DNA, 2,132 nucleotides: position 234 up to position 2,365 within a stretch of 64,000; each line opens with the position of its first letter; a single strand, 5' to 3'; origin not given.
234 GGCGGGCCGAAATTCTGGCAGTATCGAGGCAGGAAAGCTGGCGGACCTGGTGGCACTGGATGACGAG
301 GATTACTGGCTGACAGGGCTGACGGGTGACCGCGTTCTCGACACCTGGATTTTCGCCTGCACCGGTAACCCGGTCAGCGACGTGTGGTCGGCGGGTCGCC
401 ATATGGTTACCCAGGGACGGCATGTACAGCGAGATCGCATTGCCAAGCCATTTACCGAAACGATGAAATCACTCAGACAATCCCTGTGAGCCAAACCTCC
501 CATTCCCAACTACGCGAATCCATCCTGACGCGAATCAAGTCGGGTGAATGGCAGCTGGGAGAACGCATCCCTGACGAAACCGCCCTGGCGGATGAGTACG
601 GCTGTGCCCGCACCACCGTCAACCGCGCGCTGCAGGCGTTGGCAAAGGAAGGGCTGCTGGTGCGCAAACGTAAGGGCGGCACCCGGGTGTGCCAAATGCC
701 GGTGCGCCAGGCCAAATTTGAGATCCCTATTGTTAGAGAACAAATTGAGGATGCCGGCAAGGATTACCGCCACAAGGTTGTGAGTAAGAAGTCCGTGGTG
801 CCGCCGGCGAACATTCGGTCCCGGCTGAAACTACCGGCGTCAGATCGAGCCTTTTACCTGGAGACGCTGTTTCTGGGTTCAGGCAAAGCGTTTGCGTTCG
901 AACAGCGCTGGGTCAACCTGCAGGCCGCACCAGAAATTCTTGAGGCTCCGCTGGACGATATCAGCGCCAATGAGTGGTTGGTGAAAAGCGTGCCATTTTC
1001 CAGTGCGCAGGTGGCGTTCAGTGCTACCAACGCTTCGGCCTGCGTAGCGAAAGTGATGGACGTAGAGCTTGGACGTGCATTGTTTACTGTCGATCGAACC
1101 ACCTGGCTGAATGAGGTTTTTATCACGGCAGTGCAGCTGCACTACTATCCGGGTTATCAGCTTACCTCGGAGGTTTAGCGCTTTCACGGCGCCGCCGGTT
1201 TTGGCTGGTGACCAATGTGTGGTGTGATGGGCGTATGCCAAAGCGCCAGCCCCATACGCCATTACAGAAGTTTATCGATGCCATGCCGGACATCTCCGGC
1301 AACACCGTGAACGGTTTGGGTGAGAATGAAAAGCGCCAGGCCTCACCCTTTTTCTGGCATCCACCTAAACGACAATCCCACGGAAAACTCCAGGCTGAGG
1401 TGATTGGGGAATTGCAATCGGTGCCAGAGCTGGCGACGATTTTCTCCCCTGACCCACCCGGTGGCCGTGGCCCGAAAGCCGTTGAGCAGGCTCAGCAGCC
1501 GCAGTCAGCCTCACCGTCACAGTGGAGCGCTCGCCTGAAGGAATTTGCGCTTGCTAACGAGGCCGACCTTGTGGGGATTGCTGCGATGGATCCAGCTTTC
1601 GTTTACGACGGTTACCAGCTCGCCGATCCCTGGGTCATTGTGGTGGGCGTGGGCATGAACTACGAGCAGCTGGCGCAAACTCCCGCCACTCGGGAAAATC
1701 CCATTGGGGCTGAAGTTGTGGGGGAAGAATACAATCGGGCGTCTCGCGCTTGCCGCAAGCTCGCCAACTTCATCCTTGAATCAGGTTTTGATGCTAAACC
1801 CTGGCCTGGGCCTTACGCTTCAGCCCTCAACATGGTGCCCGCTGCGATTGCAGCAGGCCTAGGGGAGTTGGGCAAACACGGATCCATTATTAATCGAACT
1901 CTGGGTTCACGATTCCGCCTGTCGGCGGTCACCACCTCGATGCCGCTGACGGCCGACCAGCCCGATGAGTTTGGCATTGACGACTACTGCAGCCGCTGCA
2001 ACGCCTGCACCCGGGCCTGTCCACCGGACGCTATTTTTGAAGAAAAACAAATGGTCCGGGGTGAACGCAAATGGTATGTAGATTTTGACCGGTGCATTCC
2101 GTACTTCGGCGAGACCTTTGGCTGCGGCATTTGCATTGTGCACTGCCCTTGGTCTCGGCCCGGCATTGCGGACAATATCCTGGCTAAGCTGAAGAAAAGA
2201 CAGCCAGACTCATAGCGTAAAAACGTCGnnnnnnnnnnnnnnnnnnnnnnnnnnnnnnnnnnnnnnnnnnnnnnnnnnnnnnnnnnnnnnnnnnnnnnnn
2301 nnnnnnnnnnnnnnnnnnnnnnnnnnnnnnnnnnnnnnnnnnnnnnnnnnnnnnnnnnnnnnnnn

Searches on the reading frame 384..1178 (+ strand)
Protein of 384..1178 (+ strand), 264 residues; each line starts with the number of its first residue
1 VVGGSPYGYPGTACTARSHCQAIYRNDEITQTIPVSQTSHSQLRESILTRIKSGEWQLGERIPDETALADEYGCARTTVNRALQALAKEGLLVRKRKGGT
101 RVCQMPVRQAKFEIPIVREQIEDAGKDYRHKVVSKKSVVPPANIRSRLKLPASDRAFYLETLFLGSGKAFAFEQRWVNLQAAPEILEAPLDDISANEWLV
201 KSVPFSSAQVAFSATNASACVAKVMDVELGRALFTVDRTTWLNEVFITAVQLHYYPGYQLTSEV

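Call 78: search_protein_families(library=pfam, proteins=[window:384-1178:+], max_evalue=0.00001)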
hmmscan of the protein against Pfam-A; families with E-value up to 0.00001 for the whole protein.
window:384-1178:+ (264 aa): 3 families
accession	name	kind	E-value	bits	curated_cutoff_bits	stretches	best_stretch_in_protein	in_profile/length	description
PF07702.18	UTRA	-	3.5e-21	75.9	23.8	1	124-257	2-137/141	UTRA domain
PF00392.27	GntR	-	2.1e-17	62.9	27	1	42-102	4-64/64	Bacterial regulatory proteins, gntR family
PF25213.1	HVO_A0261_N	-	9.6e-06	25.8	35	0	60-98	22-59/86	HVO_A0261 N-terminal domain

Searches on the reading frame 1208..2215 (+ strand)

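Call 78: search_protein_families(library=pfam, proteins=[window:1208-2215:+], max_evalue=0.00001)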
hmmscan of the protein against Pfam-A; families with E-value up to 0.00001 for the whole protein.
window:1208-2215:+ (335 aa): 1 family
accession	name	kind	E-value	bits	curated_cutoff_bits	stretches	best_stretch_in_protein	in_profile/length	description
PF12838.12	Fer4_7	-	6.3e-08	33.4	27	1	261-315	2-50/52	4Fe-4S dicluster domain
